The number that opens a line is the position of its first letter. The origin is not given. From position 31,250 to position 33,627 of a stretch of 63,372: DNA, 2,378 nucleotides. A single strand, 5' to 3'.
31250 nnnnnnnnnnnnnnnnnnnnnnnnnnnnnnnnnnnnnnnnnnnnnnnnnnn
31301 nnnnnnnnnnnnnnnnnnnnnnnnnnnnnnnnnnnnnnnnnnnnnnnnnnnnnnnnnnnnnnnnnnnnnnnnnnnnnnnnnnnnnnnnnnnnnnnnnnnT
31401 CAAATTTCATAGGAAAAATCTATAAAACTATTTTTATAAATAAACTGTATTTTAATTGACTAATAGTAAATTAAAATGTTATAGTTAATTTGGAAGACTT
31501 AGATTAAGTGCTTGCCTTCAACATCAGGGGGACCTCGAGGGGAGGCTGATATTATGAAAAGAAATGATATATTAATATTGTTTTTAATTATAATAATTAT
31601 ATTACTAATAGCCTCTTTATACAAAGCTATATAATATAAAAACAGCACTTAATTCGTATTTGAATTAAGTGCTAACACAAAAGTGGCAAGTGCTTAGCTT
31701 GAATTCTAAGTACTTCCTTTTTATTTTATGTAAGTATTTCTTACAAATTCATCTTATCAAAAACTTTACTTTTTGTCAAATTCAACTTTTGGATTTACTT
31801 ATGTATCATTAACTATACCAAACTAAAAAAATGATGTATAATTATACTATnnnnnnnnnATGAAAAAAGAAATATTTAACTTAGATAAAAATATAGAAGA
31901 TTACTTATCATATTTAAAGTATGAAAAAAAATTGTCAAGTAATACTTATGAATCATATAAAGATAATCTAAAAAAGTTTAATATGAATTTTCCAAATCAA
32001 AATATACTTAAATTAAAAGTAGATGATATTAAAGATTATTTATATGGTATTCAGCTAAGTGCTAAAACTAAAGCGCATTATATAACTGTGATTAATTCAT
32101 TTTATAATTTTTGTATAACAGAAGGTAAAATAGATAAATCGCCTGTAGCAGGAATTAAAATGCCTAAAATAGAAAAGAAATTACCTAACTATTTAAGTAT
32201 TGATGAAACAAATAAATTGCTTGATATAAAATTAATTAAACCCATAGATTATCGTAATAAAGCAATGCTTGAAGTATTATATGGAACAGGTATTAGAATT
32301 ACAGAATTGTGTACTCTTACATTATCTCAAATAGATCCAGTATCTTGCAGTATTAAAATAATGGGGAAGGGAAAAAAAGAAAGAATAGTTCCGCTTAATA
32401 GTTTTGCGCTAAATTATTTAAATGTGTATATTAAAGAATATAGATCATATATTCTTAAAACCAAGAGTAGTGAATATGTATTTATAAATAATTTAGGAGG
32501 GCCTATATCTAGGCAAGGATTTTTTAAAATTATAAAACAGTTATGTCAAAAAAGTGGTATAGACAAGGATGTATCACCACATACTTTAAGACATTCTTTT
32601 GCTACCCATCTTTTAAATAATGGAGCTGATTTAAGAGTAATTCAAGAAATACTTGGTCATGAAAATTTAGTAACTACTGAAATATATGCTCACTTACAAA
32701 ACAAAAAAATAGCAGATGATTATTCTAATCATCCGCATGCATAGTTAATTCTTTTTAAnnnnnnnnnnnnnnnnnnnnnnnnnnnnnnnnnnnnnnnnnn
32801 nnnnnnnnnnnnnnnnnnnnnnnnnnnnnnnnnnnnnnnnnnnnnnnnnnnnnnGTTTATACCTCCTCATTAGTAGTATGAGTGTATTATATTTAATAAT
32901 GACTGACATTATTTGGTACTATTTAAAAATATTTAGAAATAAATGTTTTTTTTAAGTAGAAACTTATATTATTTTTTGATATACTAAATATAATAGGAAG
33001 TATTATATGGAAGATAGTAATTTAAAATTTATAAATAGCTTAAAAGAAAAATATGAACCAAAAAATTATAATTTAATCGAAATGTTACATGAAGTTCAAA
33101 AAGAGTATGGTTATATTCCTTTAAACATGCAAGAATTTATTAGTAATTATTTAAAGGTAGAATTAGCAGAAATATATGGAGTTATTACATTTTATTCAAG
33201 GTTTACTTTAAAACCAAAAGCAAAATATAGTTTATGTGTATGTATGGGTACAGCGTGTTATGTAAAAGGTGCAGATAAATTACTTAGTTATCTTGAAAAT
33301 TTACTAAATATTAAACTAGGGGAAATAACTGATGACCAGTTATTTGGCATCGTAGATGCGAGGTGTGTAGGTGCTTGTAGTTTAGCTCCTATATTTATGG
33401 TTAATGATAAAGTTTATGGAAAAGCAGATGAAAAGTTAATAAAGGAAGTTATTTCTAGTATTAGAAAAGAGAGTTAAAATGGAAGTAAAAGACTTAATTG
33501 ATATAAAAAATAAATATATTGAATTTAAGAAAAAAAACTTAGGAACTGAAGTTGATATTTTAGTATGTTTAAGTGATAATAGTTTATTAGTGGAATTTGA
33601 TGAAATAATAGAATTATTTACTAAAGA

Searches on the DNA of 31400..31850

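Call 56: search_rna_families(source=window, start=31400, end=31850, threshold=evalue, max_evalue=10)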
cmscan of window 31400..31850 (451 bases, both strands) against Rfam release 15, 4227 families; matches with E-value up to 10: 4.
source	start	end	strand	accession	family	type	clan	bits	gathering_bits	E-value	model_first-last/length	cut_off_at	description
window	31644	31674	+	RF01413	miR-430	Gene; miRNA;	CL00096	16.6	47.3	2.9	18-52/70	no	miR-430 microRNA precursor family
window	31680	31722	+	RF03913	mir-992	Gene; miRNA;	-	14.1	79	10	1-86/86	no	mir-992 microRNA precursor family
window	31627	31677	-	RF01240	snR85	Gene; snRNA; snoRNA; HACA-box;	CL00024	13.9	37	4.2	1-180/180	no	Small nucleolar RNA snR85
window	31645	31675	-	RF02825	LPR17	Gene; sRNA;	-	9.9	98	7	122-152/257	no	Legionella RNA 17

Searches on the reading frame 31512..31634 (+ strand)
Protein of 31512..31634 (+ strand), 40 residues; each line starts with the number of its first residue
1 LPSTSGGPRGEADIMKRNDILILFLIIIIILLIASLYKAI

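Call 14: find_encoding_contigs(protein=window:31512-31634:+, flank=3000, max_places=10)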
Protein window:31512-31634:+ (40 aa): no gene with exactly this product is on record in the collection.

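Call 27: find_homologous_proteins(query=window:31512-31631:+, max_evalue=10)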
Query seq(40 aa): no candidate shares three 5-residue words with the query. No homologue found.

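Call 69: search_protein_representatives(protein=window:31512-31631:+)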
Query: 40 residues. Proteins with E-value up to 0.001 (for the whole library): 0; up to 1e-10: 0; up to 1e-30: 0. The best 0 are listed.

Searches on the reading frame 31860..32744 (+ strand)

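Call 61: search_protein_families(library=pfam, proteins=[window:31860-32744:+], max_evalue=0.001)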
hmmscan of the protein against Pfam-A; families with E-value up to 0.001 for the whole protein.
window:31860-32744:+ (294 aa): 4 families
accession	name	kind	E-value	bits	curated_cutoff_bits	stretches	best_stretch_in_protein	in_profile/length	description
PF00589.27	Phage_integrase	-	5.9e-52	176.3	27.1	1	111-281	2-170/172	Phage integrase family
PF02899.23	Phage_int_SAM_1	-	5.3e-11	43.1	22.3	1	12-89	1-83/83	Phage integrase, N-terminal SAM-like domain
PF13102.12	Phage_int_SAM_5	-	0.00046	20.9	22.3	1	22-97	17-94/98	Phage integrase SAM-like domain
PF13495.12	Phage_int_SAM_4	-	0.00084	20.1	27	0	10-40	44-74/85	Phage integrase, N-terminal SAM-like domain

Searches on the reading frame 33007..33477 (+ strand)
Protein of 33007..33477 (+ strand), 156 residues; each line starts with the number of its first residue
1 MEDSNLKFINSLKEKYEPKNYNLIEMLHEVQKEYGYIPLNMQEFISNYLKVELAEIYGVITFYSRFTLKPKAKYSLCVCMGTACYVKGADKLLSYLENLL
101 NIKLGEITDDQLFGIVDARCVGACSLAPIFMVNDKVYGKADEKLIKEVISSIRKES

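Call 61: search_protein_families(library=pfam, proteins=[window:33007-33477:+], max_evalue=0.001)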
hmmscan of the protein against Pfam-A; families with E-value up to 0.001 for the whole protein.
window:33007-33477:+ (156 aa): 1 family
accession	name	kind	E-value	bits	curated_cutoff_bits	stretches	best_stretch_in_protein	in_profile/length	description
PF01257.25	2Fe-2S_thioredx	-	1.1e-45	155.4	24.8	1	10-152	2-144/145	Thioredoxin-like [2Fe-2S] ferredoxin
